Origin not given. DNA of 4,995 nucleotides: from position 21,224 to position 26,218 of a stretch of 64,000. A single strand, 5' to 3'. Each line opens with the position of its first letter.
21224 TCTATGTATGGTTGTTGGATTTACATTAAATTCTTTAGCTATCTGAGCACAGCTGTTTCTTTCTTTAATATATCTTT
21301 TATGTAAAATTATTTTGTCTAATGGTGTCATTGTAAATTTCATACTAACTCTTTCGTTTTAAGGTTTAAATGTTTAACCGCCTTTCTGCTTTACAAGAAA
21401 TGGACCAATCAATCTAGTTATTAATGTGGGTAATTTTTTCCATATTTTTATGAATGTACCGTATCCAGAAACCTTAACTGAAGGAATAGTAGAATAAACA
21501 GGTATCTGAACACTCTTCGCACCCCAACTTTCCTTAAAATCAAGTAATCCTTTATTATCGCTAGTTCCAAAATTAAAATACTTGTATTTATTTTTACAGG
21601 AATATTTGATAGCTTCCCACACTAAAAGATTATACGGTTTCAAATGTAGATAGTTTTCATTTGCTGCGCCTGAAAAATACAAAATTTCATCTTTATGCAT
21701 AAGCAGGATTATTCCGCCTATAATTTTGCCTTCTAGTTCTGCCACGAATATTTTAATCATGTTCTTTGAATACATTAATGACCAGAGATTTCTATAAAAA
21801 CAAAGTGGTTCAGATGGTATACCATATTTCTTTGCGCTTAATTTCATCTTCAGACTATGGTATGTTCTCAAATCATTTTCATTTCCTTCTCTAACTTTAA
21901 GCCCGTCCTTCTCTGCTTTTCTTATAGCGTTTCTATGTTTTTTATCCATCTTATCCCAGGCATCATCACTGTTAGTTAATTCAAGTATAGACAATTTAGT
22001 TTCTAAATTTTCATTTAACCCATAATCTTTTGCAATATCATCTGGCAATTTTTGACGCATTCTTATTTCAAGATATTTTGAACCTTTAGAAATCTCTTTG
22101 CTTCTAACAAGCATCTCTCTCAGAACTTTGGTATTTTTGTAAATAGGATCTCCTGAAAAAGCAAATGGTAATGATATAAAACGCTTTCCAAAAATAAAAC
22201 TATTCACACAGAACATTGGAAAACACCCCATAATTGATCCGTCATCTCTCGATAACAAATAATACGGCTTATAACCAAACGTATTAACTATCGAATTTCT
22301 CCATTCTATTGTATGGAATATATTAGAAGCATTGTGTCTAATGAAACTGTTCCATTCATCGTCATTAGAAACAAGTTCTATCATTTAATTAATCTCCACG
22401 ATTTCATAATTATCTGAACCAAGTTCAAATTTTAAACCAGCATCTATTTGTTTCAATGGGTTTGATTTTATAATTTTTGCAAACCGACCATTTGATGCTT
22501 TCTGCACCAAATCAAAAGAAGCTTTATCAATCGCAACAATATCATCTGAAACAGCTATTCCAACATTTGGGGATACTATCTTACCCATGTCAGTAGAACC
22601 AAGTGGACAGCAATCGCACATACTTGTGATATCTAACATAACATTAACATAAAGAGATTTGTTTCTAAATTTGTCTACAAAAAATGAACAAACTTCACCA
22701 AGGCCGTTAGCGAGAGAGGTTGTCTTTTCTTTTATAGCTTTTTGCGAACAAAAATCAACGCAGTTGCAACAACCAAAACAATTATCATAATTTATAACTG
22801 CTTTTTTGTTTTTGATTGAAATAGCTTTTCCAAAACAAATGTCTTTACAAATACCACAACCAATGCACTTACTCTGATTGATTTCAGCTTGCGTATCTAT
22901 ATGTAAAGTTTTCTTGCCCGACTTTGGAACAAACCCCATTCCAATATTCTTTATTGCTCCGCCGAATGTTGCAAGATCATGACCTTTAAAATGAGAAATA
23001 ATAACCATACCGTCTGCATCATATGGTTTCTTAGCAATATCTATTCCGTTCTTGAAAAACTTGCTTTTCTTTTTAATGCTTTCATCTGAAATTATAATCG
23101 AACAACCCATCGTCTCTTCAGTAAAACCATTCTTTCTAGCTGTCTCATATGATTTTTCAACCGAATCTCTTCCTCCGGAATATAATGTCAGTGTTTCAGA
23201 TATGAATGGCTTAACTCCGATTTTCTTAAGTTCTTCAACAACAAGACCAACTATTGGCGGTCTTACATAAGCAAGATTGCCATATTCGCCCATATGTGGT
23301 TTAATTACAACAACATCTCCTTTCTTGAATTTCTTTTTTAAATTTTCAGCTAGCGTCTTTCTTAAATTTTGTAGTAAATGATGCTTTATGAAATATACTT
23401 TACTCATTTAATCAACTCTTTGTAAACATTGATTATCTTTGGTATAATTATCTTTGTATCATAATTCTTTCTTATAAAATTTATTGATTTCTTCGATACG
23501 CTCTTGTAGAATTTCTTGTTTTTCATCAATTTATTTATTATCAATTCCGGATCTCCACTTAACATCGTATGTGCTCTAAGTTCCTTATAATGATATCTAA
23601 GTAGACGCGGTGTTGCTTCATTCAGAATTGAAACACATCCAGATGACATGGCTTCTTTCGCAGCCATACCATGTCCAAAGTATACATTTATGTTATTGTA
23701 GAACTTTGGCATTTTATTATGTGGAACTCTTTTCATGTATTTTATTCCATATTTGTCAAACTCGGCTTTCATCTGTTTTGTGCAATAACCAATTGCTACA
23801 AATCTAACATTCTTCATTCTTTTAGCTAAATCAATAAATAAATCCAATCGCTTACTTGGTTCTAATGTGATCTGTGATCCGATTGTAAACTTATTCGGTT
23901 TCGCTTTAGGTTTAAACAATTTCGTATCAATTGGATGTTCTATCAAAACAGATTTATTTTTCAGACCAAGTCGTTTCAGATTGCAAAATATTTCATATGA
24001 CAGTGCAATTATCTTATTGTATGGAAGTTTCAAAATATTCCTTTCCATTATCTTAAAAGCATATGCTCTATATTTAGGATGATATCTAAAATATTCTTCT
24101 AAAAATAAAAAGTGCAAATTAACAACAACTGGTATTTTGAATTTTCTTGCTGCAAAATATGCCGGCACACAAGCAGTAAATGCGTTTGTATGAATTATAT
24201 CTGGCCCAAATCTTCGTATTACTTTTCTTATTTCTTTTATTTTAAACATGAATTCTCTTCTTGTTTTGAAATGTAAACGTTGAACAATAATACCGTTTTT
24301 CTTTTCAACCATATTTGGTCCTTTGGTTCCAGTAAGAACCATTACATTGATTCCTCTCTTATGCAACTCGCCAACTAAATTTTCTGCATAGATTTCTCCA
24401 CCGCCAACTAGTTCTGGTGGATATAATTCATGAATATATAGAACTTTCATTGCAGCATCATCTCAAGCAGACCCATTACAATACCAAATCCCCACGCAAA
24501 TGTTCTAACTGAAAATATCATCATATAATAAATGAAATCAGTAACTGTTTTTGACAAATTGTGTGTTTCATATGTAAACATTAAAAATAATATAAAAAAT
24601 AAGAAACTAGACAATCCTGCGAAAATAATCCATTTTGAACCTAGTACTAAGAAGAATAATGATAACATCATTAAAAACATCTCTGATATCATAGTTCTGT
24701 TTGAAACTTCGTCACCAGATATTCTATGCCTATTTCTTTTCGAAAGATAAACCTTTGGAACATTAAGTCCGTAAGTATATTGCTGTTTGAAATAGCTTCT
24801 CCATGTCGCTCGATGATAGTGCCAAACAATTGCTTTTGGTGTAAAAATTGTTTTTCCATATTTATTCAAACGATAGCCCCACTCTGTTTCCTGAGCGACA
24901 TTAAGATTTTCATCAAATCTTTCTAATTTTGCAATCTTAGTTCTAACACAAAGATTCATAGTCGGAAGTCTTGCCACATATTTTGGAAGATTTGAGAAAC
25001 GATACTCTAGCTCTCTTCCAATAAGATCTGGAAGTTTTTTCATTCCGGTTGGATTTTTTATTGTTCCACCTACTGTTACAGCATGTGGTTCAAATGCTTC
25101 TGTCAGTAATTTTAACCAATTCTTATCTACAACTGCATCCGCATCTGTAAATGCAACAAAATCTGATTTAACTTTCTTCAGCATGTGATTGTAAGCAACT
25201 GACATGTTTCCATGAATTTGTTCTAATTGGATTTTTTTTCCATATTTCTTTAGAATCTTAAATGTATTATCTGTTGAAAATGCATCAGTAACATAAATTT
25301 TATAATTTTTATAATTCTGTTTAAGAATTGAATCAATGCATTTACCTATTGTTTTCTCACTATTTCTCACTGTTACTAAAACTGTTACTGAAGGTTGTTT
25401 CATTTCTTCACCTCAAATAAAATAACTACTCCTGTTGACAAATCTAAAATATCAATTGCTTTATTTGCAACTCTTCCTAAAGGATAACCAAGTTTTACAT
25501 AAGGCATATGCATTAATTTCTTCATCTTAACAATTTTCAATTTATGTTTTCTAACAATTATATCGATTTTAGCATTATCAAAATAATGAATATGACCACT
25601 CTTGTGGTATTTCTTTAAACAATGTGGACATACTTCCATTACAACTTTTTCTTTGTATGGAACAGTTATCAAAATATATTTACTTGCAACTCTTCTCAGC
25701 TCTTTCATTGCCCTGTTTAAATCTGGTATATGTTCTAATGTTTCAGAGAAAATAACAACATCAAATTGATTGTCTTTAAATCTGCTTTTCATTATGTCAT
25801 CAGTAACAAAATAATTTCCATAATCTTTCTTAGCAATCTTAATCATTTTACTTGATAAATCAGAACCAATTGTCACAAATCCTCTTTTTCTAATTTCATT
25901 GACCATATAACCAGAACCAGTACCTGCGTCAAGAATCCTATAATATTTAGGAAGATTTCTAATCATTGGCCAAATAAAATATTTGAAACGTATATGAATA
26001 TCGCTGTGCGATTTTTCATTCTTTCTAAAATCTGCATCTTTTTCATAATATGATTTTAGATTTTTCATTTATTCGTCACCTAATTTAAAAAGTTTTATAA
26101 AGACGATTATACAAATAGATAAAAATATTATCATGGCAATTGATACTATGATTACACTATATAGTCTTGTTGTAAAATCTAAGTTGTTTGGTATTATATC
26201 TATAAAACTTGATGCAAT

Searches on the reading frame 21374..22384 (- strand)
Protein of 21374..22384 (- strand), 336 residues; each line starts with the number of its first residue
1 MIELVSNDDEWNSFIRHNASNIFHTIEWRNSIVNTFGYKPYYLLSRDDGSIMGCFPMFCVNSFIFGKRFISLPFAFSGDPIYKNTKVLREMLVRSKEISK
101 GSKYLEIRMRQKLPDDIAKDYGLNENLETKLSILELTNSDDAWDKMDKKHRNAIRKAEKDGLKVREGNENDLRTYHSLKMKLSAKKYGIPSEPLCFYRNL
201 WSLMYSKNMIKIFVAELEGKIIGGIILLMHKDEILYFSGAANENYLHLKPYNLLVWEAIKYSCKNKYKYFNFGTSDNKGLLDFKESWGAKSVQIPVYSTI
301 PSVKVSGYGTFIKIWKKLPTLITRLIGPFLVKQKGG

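Call 48: search_protein_families(library=pfam, proteins=[window:21374-22384:-], max_evalue=0.0001)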
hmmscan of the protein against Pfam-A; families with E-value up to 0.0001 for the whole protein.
window:21374-22384:- (336 aa): 3 families
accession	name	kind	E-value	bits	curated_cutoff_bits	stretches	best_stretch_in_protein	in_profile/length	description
PF13480.13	Acetyltransf_6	-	2.6e-18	67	22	1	147-284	4-142/143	Acetyltransferase (GNAT) domain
PF02388.22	FemAB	-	3.8e-16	59.4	24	2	137-217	159-238/406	FemAB family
PF04339.18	FemAB_like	-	4.1e-06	26.6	27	0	138-274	171-313/369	Peptidogalycan biosysnthesis/recognition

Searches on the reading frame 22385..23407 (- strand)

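Call 48: search_protein_families(library=pfam, proteins=[window:22385-23407:-], max_evalue=0.0001)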
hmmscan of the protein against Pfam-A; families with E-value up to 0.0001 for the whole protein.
window:22385-23407:- (340 aa): 7 families
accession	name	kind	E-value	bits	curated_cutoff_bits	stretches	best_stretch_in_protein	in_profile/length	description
PF04015.17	DUF362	-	3.1e-34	119.2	24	1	33-298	1-199/200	Domain of unknown function (DUF362)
PF00037.32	Fer4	-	8.8e-09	35.3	21.1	1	175-196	2-23/24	4Fe-4S binding domain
PF14697.11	Fer4_21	-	1.9e-05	25.1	35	1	174-225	1-57/59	4Fe-4S dicluster domain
PF13237.11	Fer4_10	-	2.3e-05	24.7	25.5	1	175-220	3-52/53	4Fe-4S dicluster domain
PF12797.12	Fer4_2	-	3.2e-05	24.1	24.5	0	175-191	4-20/22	4Fe-4S binding domain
PF12838.12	Fer4_7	-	5.4e-05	24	27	0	180-224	1-52/52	4Fe-4S dicluster domain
PF13187.11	Fer4_9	-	6.2e-05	23.4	27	0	180-225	1-52/52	4Fe-4S dicluster domain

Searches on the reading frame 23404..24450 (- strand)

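Call 48: search_protein_families(library=pfam, proteins=[window:23404-24450:-], max_evalue=0.0001)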
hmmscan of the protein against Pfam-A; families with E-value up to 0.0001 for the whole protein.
window:23404-24450:- (348 aa): 4 families
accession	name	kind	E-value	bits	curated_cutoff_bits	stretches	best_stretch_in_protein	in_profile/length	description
PF13439.12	Glyco_transf_4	-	1.3e-24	87.6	28.5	1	15-177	1-169/170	Glycosyltransferase Family 4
PF13579.12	Glyco_trans_4_4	-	8.2e-14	52.7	29.7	1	16-140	1-125/158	Glycosyl transferase 4-like domain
PF13477.12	Glyco_trans_4_2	-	4.2e-09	37.1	23.4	1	17-131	8-128/139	Glycosyl transferase 4-like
PF00534.26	Glycos_transf_1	-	5.1e-05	23.3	26.4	1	177-277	5-122/172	Glycosyl transferases group 1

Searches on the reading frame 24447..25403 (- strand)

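Call 48: search_protein_families(library=pfam, proteins=[window:24447-25403:-], max_evalue=0.0001)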
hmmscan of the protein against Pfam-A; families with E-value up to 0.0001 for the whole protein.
window:24447-25403:- (318 aa): 3 families
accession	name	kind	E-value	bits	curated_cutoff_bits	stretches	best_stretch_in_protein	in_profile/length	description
PF00535.33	Glycos_transf_2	-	3.4e-23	82.9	23.3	1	7-118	1-118/168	Glycosyl transferase family 2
PF13641.12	Glyco_tranf_2_3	-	3.1e-19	70.3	27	1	4-208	1-224/230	Glycosyltransferase like family 2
PF13632.12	Glyco_trans_2_3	-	1.6e-07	31.7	27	1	83-278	2-194/198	Glycosyl transferase family group 2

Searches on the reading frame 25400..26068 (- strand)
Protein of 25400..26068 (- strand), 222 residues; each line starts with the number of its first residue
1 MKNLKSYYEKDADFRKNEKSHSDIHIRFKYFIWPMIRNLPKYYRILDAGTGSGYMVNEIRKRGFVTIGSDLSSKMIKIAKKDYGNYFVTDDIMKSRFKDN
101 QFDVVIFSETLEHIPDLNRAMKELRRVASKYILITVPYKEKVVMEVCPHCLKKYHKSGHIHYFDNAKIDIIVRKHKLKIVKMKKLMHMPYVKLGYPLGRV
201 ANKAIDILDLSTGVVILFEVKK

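Call 48: search_protein_families(library=pfam, proteins=[window:25400-26068:-], max_evalue=0.0001)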
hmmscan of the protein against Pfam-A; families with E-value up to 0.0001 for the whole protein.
window:25400-26068:- (222 aa): 7 families
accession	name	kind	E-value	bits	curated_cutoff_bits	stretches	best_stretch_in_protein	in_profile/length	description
PF08241.18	Methyltransf_11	-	1e-18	68.2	21.2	1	46-128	1-87/95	Methyltransferase domain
PF13489.12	Methyltransf_23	-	1.2e-17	64.6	27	1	43-180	24-162/164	Methyltransferase domain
PF13649.12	Methyltransf_25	-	1.7e-15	57.9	27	1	45-128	1-93/97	Methyltransferase domain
PF13847.12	Methyltransf_31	-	1.6e-12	47.8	27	1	43-138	5-113/145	Methyltransferase domain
PF08242.18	Methyltransf_12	-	1.8e-09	38.6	30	1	46-128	1-92/98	Methyltransferase domain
PF07021.18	MetW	-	2.7e-07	30.9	21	1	39-136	11-109/193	Methionine biosynthesis protein MetW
PF01209.24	Ubie_methyltran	-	6.4e-06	26.1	20.1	1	24-129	31-144/233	ubiE/COQ5 methyltransferase family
